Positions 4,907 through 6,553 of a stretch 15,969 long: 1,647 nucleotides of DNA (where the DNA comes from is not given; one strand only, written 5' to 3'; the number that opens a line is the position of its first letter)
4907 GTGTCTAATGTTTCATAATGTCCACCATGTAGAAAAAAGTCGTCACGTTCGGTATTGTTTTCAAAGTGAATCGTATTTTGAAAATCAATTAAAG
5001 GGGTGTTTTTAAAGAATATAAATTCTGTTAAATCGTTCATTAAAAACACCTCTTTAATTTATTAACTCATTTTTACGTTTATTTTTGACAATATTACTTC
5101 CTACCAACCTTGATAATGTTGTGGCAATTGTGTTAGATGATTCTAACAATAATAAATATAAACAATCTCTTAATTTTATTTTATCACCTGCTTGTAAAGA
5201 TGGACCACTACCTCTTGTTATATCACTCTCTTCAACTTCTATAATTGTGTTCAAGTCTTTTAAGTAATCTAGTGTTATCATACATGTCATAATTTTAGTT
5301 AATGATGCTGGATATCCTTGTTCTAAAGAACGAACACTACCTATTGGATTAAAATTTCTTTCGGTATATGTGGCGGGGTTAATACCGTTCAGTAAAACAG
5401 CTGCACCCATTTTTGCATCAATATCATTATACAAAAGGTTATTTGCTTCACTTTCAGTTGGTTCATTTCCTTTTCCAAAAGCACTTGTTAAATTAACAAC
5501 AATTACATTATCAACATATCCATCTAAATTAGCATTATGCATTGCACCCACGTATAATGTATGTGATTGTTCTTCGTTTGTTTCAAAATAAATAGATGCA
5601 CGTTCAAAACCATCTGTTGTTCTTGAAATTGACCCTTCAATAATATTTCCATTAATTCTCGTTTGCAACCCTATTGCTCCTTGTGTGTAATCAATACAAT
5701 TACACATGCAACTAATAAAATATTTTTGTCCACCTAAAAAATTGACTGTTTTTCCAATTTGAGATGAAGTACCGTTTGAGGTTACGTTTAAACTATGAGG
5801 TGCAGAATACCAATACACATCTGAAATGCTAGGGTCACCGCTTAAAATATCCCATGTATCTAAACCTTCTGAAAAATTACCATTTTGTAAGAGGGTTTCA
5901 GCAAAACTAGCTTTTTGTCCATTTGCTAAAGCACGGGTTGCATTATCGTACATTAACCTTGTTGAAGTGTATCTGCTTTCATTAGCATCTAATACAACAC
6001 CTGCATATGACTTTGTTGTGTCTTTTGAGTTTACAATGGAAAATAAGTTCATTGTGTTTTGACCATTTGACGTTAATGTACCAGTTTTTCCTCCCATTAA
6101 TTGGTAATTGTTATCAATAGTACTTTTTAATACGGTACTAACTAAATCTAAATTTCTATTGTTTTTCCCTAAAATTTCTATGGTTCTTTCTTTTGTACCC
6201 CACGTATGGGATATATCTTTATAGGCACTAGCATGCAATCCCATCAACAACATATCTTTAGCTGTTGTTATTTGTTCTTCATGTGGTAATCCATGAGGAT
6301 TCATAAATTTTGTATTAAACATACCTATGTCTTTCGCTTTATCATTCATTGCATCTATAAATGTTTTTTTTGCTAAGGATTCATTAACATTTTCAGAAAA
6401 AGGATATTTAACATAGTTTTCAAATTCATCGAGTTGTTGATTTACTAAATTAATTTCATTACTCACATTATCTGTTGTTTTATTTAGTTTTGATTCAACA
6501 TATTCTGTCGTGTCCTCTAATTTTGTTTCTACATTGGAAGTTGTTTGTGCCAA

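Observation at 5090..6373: Tail fibre carries a circularly permuted D-Ala-D-Ala peptidase (S11/PBP5) fold, with a carbohydrate-binding-like domain bridging the native termini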

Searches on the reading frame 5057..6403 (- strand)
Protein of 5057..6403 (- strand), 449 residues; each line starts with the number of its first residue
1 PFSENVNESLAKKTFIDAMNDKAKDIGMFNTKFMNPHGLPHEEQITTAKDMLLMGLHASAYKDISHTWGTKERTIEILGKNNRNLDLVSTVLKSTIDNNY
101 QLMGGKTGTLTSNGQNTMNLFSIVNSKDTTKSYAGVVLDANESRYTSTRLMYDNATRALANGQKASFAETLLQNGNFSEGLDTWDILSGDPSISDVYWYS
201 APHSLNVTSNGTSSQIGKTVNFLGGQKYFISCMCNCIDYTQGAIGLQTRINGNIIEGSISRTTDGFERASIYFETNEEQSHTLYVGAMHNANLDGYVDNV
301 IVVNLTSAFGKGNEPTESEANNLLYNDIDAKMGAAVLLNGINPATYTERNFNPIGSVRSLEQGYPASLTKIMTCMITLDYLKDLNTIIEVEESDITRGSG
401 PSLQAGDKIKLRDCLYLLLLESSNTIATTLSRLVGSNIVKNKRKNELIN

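Call 11: find_homologous_proteins(query=window:5057-6403:-, max_evalue=0.001)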
Query window:5057-6403:- (449 aa): 279 proteins with E <= 0.001 among 8000 candidates; the best 120 are listed.
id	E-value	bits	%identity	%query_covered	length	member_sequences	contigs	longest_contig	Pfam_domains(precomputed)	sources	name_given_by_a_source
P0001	1.1e-294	995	100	100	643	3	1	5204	PF13354.13,PF04513.18,PF01442.24,PF00768.26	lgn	-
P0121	1.3e-108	382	44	99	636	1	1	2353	PF13354.13,PF10651.16,PF02018.24,PF00768.26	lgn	-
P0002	2.3e-104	368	42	97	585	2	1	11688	PF13354.13,PF00768.26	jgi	-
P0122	9.4e-97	343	41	98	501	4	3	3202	PF13354.13,PF00768.26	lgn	-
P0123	5.7e-95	337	39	98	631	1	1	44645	PF13354.13,PF00768.26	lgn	-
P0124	1.2e-94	336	42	97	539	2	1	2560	PF13354.13,PF00768.26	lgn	-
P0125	1.6e-92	329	41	97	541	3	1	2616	PF13354.13,PF00768.26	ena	-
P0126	2.1e-92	328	41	98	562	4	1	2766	PF13354.13,PF00768.26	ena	-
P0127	4.0e-91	324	40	98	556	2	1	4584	PF13354.13,PF00768.26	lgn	-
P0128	1.2e-89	319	41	99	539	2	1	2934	PF13354.13,PF00768.26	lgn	-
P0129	2.5e-88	315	40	97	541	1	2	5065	PF13354.13,PF00768.26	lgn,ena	-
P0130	7.1e-82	294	39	98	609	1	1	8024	PF13354.13,PF00768.26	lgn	-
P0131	5.5e-78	281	35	96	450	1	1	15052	PF13354.13,PF00768.26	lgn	-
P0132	9.5e-75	270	35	98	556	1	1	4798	PF13354.13,PF00768.26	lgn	-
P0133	7.9e-42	162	28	45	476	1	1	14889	PF13354.13,PF00768.26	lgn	-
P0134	6.7e-36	142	36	32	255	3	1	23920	PF13354.13,PF00768.26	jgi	jgi:D-alanyl-D-alanine carboxypeptidase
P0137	1.1e-29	122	44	21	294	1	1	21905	PF13354.13,PF02113.21,PF00768.26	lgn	-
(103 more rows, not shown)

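Call 20: find_encoding_contigs(protein=P0123, flank=10000, max_places=2)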
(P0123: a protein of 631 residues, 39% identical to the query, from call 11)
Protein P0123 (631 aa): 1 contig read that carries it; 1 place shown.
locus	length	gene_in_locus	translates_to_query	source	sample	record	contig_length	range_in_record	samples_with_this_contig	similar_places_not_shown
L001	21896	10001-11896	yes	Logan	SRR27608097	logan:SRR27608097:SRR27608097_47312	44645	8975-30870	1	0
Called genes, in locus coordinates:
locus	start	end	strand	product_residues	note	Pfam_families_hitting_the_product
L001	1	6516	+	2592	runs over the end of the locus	PF10145:PhageMin_Tail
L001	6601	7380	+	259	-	PF20195:DUF6558, PF20753:DUF6558_C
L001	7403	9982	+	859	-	PF27067:YomF_N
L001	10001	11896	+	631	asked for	PF00768:Peptidase_S11, PF13354:Beta-lactamase2 (weak), PF00768:Peptidase_S11 (weak)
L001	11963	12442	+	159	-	-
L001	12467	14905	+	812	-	-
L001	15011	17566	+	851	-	PF11962:Peptidase_G2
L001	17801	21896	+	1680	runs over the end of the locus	-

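Call 21: find_encoding_contigs(protein=P0131, flank=10000, max_places=2)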
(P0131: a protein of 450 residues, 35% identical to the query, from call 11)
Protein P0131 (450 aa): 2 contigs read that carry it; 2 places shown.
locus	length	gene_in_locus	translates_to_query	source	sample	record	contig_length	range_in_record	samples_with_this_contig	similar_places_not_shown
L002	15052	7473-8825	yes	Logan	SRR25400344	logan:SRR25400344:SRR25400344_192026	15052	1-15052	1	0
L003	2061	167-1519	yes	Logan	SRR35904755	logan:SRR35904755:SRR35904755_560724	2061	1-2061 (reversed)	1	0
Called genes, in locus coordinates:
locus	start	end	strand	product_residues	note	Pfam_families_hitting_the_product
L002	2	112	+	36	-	?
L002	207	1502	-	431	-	PF14397:ATPgrasp_ST, PF14398:ATPgrasp_YheCD (weak), PF06657:Cep57_MT_bd (weak)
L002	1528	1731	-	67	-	-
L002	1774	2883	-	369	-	PF08245:Mur_ligase_M, PF02875:Mur_ligase_C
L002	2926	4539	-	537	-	-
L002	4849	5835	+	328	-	PF14398:ATPgrasp_YheCD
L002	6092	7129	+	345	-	PF14397:ATPgrasp_ST (faint), PF14398:ATPgrasp_YheCD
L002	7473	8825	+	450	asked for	PF00768:Peptidase_S11, PF13354:Beta-lactamase2 (weak), PF00768:Peptidase_S11 (weak)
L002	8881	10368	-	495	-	PF02786:CPSase_L_D2 (weak), PF07478:Dala_Dala_lig_C (faint), PF08443:RimK (weak), PF00708:Acylphosphatase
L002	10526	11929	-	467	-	PF14397:ATPgrasp_ST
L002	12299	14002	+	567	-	PF07478:Dala_Dala_lig_C (faint), PF14397:ATPgrasp_ST (faint), PF01071:GARS_A (weak), PF02655:ATP-grasp_3 (weak), PF02786:CPSase_L_D2, PF08443:RimK (weak), PF02955:GSH-S_ATP (weak), PF00708:Acylphosphatase (faint)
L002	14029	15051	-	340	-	?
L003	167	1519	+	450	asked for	PF00768:Peptidase_S11, PF13354:Beta-lactamase2 (weak), PF00768:Peptidase_S11 (weak)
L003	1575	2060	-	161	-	?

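Call 24: find_encoding_contigs(protein=P0134, flank=8000, max_places=2)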
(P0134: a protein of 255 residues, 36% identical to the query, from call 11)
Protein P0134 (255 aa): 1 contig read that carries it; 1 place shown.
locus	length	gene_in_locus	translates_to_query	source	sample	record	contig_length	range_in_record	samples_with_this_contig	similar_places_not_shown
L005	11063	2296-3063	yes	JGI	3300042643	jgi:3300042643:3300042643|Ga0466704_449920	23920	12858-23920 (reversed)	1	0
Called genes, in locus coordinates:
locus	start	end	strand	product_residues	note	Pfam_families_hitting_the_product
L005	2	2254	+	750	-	PF08245:Mur_ligase_M, PF02875:Mur_ligase_C, PF13306:LRR_5, PF00768:Peptidase_S11, PF13354:Beta-lactamase2 (faint), PF00768:Peptidase_S11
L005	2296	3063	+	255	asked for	PF00768:Peptidase_S11, PF13354:Beta-lactamase2 (weak)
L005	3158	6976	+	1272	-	PF13306:LRR_5, PF13855:LRR_8 (faint), PF13306:LRR_5, PF08245:Mur_ligase_M, PF02875:Mur_ligase_C, PF13306:LRR_5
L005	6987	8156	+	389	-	-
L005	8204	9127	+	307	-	PF01820:Dala_Dala_lig_N, PF02222:ATP-grasp, PF02655:ATP-grasp_3 (weak), PF02786:CPSase_L_D2, PF07478:Dala_Dala_lig_C, PF13535:ATP-grasp_4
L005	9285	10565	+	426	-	PF00155:Aminotran_1_2, PF12897:Asp_aminotransf (weak)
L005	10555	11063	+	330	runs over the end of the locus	PF01820:Dala_Dala_lig_N, PF07478:Dala_Dala_lig_C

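Call 25: find_encoding_contigs(protein=P0137, flank=8000, max_places=2)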
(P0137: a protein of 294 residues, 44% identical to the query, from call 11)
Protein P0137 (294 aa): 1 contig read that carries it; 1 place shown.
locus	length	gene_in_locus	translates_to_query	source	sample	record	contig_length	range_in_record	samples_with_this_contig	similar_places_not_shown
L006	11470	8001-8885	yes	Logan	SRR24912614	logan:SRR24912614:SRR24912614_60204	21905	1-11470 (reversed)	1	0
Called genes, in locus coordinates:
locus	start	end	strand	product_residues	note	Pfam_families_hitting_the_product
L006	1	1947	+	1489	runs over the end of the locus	-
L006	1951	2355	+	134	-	-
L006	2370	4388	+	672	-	-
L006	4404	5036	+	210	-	-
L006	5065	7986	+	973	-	-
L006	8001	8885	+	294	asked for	PF00768:Peptidase_S11, PF02113:Peptidase_S13 (faint), PF13354:Beta-lactamase2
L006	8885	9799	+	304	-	-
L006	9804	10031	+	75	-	-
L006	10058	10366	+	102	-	-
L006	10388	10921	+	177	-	-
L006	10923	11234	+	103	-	-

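Call 26: predict_structure(alignment_id=A1)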
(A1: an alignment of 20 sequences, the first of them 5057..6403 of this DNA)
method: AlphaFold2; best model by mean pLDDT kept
length: 449 residues; sequences in the alignment: 20
mean_pLDDT: 88.7   pTM: 0.76
mean pLDDT of the five models: 88.7, 88.0, 87.9, 87.8, 87.0
residues with pLDDT >= 90: 279; 70-90: 146; 50-70: 21; < 50: 3
segments of 3 or more residues with pLDDT < 50: 1-3
pLDDT, mean of each block of 10 residues (from residue 1): 73 98 95 96 95 94 93 93 92 82 92 86 90 93 89 84 71 68 89 84 81 88 93 94 94 93 94 92 93 92 85 88 79 86 71 81 95 97 94 87 93 96 95 94 76
secondary structure, 60 per line:
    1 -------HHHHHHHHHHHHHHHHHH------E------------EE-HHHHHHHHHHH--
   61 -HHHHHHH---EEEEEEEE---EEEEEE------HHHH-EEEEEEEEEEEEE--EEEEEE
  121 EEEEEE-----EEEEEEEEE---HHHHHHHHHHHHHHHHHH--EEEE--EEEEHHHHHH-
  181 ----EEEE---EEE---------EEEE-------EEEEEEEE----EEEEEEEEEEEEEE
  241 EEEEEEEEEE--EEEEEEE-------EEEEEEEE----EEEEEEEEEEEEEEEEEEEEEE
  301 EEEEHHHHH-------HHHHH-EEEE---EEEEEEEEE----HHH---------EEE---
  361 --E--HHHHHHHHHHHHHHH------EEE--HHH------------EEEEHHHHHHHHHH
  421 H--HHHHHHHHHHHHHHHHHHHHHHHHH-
elements in order: H8-25 H48-58 H62-68 E72-79 E83-88 H95-98 E100-112 E115-126 E132-140 H144-161 E164-167 E170-173 H174-179 E185-188 E192-194 E204-207 E215-222 E227-250 E253-259 E267-274 E279-304 H305-309 H317-321 E323-326 E330-338 E355-357 H366-380 E387-389 E407-410 H411-421 H424-448

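Call 29: fold_search(model_id=the predicted structure, library=pdb)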
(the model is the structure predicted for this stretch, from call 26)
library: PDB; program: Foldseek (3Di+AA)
matches with E <= 10: 1575; with E <= 0.001: 177
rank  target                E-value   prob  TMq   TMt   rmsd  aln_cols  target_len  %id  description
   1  2zex_A                3.8e-08  1.00  0.25  0.71   3.9       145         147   16  Family 16 carbohydrate binding module (released 2008-03-04)
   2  2zew_A                5.5e-08  1.00  0.27  0.76   3.4       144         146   15  Family 16 Cabohydrate Binding Domain Module 1 (released 2008-03-04)
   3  8ic1_A                6.2e-08  1.00  0.23  0.22  12.6       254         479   12  endo-alpha-D-arabinanase EndoMA1 D51N mutant from Microbacterium arabinogalactanolyticum in complex with arabinooligos (released 2023-08-16)
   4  2zey_A                9.6e-08  1.00  0.26  0.72   3.7       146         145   16  Family 16 carbohydrate binding module (released 2008-03-04)
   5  3oea_A                1.2e-07  1.00  0.26  0.74   3.5       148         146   18  Crystal structure of the Q121E mutants of C.polysaccharolyticus CBM16-1 bound to cellopentaose (released 2010-08-25)
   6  2zey_B                1.6e-07  1.00  0.26  0.74   3.4       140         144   16  Family 16 carbohydrate binding module (released 2008-03-04)
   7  8xmz_A                1.6e-07  1.00  0.25  0.74   3.1       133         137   18  Crystal structure of a novel porphyran-binding carbohydrate binding module (released 2024-01-17)
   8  3oeb_A                2.1e-07  1.00  0.27  0.77   3.4       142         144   15  Crystal structure of the Q121E mutant of C.polysaccharolyticus CBM16-1 bound to mannopentaose (released 2010-08-25)
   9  2zex_B                2.1e-07  1.00  0.27  0.77   3.4       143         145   15  Family 16 carbohydrate binding module (released 2008-03-04)
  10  2zew_B                2.1e-07  1.00  0.27  0.75   3.2       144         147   16  Family 16 Cabohydrate Binding Domain Module 1 (released 2008-03-04)
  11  8hhv_A                2.4e-07  1.00  0.23  0.22  11.2       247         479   13  endo-alpha-D-arabinanase EndoMA1 from Microbacterium arabinogalactanolyticum (released 2023-08-16)
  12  4xup_C                3.2e-07  1.00  0.26  0.66   4.1       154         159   14  Structure of the N-terminal CBM22-1-CBM22-2 tandem domain from Paenibacillus barcinonensis Xyn10C (released 2015-06-03)
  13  7qyd_A                3.2e-07  1.00  0.20  0.15  17.3       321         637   13  mosquitocidal Cry11Ba determined at pH 6.5 from naturally-occurring nanocrystals by Serial femtosecond crystallography (released 2022-07-27)
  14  8w7n                  4.7e-07  1.00  0.24  0.11   3.6       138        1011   15  Crystal structure of the in-cell Cry1Aa purified from Bacillus thuringiensis (released 2024-03-06)
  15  4xup_E                4.7e-07  1.00  0.26  0.66   4.1       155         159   14  Structure of the N-terminal CBM22-1-CBM22-2 tandem domain from Paenibacillus barcinonensis Xyn10C (released 2015-06-03)
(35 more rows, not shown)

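Call 45: fold_search(model_id=the predicted structure, library=viral)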
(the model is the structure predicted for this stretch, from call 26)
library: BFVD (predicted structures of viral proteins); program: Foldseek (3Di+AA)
matches with E <= 10: 1442; with E <= 0.001: 276
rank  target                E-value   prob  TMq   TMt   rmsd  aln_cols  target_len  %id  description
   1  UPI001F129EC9         9.4e-08  1.00  0.25  0.17   2.9       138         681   17  (no name look-up for this kind of identifier)
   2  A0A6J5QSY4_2          1.2e-07  1.00  0.26  0.10   4.8       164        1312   18  Carbohydrate-binding, CenC-like [uncultured Caudovirales phage]
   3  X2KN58                1.2e-07  1.00  0.26  0.22  12.5       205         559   13  Minor tail protein [Mycobacterium phage Hawkeye]
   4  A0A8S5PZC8            1.2e-07  1.00  0.27  0.13  23.2       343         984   11  Tail protein [Siphoviridae sp. ctMOb8]
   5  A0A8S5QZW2            1.5e-07  1.00  0.28  0.54   4.4       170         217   16  Uncharacterized protein [Myoviridae sp. ctPVE25]
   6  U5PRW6                1.6e-07  1.00  0.26  0.15  18.9       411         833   12  Uncharacterized protein [Bacillus phage BigBertha]
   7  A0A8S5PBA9            2.0e-07  1.00  0.27  0.22  37.0       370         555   10  S-layer associated multidomain endoglucanase 16 carbohydrate binding module-2.9A [Siphoviridae sp. ctYtb10]
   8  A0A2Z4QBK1            2.1e-07  1.00  0.20  0.19  16.5       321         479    9  (no name in the UniProt tables at hand)
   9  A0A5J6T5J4            2.5e-07  1.00  0.26  0.10   5.0       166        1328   18  (no name in the UniProt tables at hand)
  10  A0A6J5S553            2.5e-07  1.00  0.28  0.20  14.7       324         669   13  Uncharacterized protein [uncultured Caudovirales phage]
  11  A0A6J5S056            3.3e-07  1.00  0.26  0.13  16.4       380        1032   12  Peptidase S74 domain-containing protein [uncultured Caudovirales phage]
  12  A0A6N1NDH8            4.4e-07  1.00  0.24  0.38   3.2       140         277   20  Putative ORFan [Tupanvirus deep ocean]
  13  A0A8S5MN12            4.4e-07  1.00  0.27  0.10  14.1       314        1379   11  Uncharacterized protein [Siphoviridae sp. ct89Z21]
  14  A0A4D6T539            4.6e-07  1.00  0.25  0.39   3.4       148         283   18  Tail fiber family protein [Klebsiella phage vB_KpnP_FZ12]
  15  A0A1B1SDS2            5.8e-07  1.00  0.26  0.12   8.1       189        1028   12  (no name in the UniProt tables at hand)
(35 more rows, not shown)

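Call 49: search_protein_representatives(alignment_id=A1)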
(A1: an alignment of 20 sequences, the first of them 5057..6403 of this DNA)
Query: 20 sequences, 539 profile positions. Proteins with E-value up to 0.001 (for the whole library): 37115; up to 1e-10: 23370; up to 1e-30: 1339. The best 150 are listed.
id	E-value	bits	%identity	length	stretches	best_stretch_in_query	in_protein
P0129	4.0e-219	745.2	-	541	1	1-537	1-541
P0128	2.4e-210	716.3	-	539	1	1-537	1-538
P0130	9.0e-210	714.4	-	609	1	7-537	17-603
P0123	1.6e-198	677.3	-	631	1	5-537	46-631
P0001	1.7e-188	644.2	-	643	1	27-538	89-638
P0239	6.8e-185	632.3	-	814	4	255-422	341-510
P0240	1.9e-183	627.5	-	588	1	25-535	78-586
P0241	9.6e-177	605.4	-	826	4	87-257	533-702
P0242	5.0e-169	579.9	-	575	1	37-537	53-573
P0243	8.8e-165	565.9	-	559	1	36-535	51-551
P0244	6.8e-163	559.7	-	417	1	125-537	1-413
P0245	4.4e-162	557.0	-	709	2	97-534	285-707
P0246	3.0e-157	541.0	-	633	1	42-537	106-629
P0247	2.8e-134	465.2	-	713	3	101-535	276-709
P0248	6.8e-113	394.6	-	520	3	88-257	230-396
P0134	1.2e-76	275.0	-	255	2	116-263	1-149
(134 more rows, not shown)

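Call 62: search_protein_families(library=ncbifam, proteins=[P0134, P0137], max_evalue=0.001)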
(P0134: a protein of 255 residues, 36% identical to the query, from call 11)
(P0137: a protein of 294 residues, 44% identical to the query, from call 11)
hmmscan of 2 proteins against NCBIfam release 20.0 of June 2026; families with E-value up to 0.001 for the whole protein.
P0134 (255 aa): 5 families
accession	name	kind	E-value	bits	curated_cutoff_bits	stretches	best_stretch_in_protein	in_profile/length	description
NF008489.0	PRK11397.1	equivalog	5.1e-12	45.2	610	2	1-53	153-206/389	serine-type D-Ala-D-Ala carboxypeptidase DacD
NF007445.0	PRK10001.1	equivalog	3.4e-10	39.2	765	1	1-127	155-269/400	serine-type D-Ala-D-Ala carboxypeptidase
NF008668.0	PRK11669.1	equivalog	5.3e-10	38.9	294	1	149-249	37-137/316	D-alanyl-D-alanine endopeptidase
NF000471.1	vanY_of_D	exception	3.5e-08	33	625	1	2-131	219-345/354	transpeptidase-like D-Ala-D-Ala carboxypeptidase VanY-D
NF008059.0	PRK10793.1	equivalog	9.4e-07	27.9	694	1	1-41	162-202/403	D-alanyl-D-alanine carboxypeptidase DacA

P0137 (294 aa): 5 families
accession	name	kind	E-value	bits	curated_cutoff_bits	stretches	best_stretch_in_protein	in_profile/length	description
NF000471.1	vanY_of_D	exception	7.5e-22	78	625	1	76-285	104-316/354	transpeptidase-like D-Ala-D-Ala carboxypeptidase VanY-D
NF008668.0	PRK11669.1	equivalog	1.9e-13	50.2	294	1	60-244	32-203/316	D-alanyl-D-alanine endopeptidase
NF038258.2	PBP4_Staph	exception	2e-12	46.6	500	1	84-212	53-175/366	penicillin-binding protein PBP4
NF007445.0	PRK10001.1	equivalog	0.00032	19.6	765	1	185-285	149-243/400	serine-type D-Ala-D-Ala carboxypeptidase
NF008322.0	PRK11113.1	equivalog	0.00074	18.1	527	0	139-225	292-373/477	serine-type D-Ala-D-Ala carboxypeptidase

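Call 63: search_dna_similar(query=window:5057-6403:-, collection=phages, mode=protein, max_evalue=0.001, max_rows=40)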
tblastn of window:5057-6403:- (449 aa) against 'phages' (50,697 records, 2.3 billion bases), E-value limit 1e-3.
Records with a match: 19; places in all: 19; records where one place covers at least 80% of the query: 0.
Best place of each record, by identity: <60% 19.
By first word of the organism name: Bacteriophage 14; Staphylococcus 2; Acinetobacter 2; Escherichia 1.
By host as written in the record: - 16; Staphylococcus aureus 1; Staphylococcus sciuri 1; Escherichia coli 1.
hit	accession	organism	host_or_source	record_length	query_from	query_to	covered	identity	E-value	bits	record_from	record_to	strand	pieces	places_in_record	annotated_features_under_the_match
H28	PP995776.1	Staphylococcus phage UHP46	Staphylococcus aureus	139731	6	442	51%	39.1%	1e-20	183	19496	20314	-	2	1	serine hydrolase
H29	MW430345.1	Staphylococcus phage ZCSS1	Staphylococcus sciuri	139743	6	442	51%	39.1%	1e-20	183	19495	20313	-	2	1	serine hydrolase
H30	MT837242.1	Bacteriophage sp.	human fecal samples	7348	15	441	52%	33.6%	1e-5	106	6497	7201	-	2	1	record has no annotation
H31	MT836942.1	Bacteriophage sp.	human fecal samples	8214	3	447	54%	30.0%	7e-5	102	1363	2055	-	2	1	record has no annotation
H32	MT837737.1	Bacteriophage sp.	human fecal samples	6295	15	438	39%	37.4%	3e-6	107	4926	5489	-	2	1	record has no annotation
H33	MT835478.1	Bacteriophage sp.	human fecal samples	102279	2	438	41%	33.7%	2e-4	99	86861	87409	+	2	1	record has no annotation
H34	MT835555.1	Bacteriophage sp.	human fecal samples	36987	15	438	46%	29.8%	4e-5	101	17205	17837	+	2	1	record has no annotation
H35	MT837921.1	Bacteriophage sp.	human fecal samples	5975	15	156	32%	31.2%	9e-5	51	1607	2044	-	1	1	record has no annotation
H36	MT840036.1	Bacteriophage sp.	human fecal samples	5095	13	170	35%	27.2%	1e-3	48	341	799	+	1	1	record has no annotation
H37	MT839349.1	Bacteriophage sp.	human fecal samples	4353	15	170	35%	27.5%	9e-5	51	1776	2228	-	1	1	record has no annotation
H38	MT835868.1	Bacteriophage sp.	human fecal samples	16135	1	153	34%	27.4%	8e-5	51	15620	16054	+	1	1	record has no annotation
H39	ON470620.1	Escherichia phage vB_EcoM-813R9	Escherichia coli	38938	11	124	25%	32.8%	2e-4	50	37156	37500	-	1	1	D-alanyl-D-alanine carboxypeptidase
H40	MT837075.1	Bacteriophage sp.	human fecal samples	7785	1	127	28%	27.7%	1e-4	50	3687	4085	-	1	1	record has no annotation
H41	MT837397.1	Bacteriophage sp.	human fecal samples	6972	15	128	25%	30.2%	7e-4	48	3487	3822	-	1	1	record has no annotation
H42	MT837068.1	Bacteriophage sp.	human fecal samples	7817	15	115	22%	33.3%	3e-5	52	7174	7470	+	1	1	record has no annotation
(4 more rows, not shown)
